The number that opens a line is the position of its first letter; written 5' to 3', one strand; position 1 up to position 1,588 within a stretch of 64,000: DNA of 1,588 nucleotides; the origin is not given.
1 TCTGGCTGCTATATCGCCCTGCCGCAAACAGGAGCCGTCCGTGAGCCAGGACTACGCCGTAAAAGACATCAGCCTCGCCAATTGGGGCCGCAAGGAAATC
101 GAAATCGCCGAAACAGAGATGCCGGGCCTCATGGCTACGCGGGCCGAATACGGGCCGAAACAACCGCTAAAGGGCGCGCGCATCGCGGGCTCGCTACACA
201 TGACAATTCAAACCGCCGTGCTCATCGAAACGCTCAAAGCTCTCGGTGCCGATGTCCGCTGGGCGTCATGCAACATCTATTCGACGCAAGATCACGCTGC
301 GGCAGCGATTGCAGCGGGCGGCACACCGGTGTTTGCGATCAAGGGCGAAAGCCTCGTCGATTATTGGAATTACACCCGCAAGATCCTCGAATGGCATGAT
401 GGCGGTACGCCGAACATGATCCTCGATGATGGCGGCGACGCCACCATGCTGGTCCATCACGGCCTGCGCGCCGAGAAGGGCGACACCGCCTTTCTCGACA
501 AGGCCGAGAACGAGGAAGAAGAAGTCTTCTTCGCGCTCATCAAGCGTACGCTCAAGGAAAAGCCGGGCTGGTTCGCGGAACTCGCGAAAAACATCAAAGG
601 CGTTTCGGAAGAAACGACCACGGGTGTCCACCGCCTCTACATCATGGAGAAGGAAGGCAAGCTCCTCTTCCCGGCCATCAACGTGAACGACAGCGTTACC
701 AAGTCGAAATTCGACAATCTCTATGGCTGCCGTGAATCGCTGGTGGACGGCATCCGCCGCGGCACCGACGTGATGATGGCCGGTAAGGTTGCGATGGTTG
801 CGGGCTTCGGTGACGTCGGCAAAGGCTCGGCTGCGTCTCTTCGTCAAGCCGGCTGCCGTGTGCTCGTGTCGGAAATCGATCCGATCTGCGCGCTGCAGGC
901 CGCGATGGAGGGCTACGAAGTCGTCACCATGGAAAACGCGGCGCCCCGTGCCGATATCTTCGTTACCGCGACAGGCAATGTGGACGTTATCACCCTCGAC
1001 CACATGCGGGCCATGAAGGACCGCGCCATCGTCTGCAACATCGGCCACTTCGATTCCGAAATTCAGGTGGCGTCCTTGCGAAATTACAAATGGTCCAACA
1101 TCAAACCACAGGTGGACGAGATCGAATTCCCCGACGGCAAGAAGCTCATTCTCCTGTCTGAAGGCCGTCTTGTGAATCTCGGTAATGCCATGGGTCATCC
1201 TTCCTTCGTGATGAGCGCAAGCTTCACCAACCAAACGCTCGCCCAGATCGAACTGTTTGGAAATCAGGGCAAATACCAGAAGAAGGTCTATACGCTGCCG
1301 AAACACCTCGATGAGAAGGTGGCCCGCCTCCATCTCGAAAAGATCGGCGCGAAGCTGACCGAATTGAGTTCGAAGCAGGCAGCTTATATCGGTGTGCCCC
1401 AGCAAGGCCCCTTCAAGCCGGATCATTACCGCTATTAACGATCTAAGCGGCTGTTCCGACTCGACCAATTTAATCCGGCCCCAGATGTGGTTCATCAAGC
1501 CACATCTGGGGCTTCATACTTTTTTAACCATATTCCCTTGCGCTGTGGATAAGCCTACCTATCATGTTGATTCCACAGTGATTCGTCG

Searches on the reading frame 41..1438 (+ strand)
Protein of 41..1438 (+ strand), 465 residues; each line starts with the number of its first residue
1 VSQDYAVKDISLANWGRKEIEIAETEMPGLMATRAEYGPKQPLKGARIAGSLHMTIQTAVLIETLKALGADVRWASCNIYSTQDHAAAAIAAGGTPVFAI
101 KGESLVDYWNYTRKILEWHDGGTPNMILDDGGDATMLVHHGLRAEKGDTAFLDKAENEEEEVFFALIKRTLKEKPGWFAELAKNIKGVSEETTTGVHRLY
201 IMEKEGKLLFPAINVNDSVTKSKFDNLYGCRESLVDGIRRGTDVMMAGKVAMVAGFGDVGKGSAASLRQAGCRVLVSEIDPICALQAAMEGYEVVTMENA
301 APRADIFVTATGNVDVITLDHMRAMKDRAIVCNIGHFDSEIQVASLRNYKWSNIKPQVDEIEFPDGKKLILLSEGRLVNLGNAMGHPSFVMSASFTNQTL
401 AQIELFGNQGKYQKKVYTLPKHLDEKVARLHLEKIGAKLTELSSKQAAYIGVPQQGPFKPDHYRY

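Call 44: search_protein_families(library=pfam, proteins=[window:41-1438:+], max_evalue=0.000001)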
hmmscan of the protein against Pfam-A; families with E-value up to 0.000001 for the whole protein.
window:41-1438:+ (465 aa): 2 families
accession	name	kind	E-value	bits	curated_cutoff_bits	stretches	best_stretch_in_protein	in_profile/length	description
PF05221.23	AdoHcyase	-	4e-151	502.7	25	1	4-464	1-299/299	S-adenosyl-L-homocysteine hydrolase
PF00670.27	AdoHcyase_NAD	-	5.1e-79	264.5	27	1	226-384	1-161/162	S-adenosyl-L-homocysteine hydrolase, NAD binding domain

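Call 45: find_related_loci(query=window:41-1435:+, collection=genome_contigs, flank=100)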
Query window:41-1435:+ (465 aa) in genome_contigs; peptide patterns used: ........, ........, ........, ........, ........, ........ (x = any residue, [..] = any of these).
600 stretches matched a pattern (row limit reached: there are more); 588 encode a relative of the query (tblastn E <= 1e-3); the best 80 are kept; 80 distinct loci.
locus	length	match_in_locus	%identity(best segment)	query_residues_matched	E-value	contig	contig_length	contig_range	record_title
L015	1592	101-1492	90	2-465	0e+0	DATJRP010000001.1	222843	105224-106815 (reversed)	MAG TPA_asm: Rhizomicrobium sp. isolate SMAG_U14970 k141_1084152, whole genome shotgun sequence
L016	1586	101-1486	90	4-465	0e+0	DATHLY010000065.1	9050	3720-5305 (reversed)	MAG TPA_asm: Rhizomicrobium sp. isolate SMAG_U12618 k141_1718143, whole genome shotgun sequence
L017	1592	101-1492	89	2-465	0e+0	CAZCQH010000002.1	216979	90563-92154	MAG TPA_asm: uncultured Hyphomicrobiaceae bacterium isolate SRP237561_co1_281 genome assembly, contig: NODE_57_length_21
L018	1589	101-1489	89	3-465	0e+0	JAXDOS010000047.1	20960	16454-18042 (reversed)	MAG: Alphaproteobacteria bacterium isolate BP_694 scaffold_2799270, whole genome shotgun sequence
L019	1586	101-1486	87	4-465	0e+0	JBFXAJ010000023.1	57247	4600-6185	MAG: Bauldia sp. isolate CA_2019_TPBS_208 NODE_3678_length_57247_cov_6.257388_TPBS, whole genome shotgun sequence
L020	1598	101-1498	87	1-465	0e+0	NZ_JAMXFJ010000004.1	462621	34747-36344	Microvirga sesbaniae strain HBU67692 Scaffold4, whole genome shotgun sequence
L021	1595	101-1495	86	1-465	0e+0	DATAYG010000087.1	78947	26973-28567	MAG TPA_asm: Rhizomicrobium sp. isolate SMAG_U5673 k141_2601283, whole genome shotgun sequence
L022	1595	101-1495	87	1-465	0e+0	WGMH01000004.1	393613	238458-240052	MAG: Alphaproteobacteria bacterium isolate RI_492 c_000000144587, whole genome shotgun sequence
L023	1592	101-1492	86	2-465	0e+0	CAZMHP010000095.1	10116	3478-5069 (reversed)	MAG TPA_asm: uncultured Rhizobium sp. isolate binchicken_co54_296 genome assembly, contig: NODE_12070_length_10116_cov_1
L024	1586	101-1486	86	4-465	0e+0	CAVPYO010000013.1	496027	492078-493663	MAG: uncultured Alphaproteobacteria bacterium isolate MFD02138.bin.1.87 genome assembly, contig: contig_18397, whole gen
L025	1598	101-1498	86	1-465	0e+0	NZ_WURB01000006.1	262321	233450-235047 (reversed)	Microvirga makkahensis strain KCTC 23863 Scaffold6, whole genome shotgun sequence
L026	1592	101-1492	85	2-465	0e+0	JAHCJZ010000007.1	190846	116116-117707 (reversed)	MAG: Bauldia sp. isolate TGS_PRO13 PRO13_7, whole genome shotgun sequence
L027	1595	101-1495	87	2-465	0e+0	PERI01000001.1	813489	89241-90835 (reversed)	MAG: Hyphomicrobium sp. isolate PB1.3.35 PB1_1000004_813489, whole genome shotgun sequence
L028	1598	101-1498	87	1-465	0e+0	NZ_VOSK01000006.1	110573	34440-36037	Microvirga tunisiensis strain Lmie10 NODE_6_length_110573_cov_95.2245_ID_7485, whole genome shotgun sequence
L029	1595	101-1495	86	1-465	0e+0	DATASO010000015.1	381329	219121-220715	MAG TPA_asm: Rhizomicrobium sp. isolate SMAG_U5522 k141_3176844, whole genome shotgun sequence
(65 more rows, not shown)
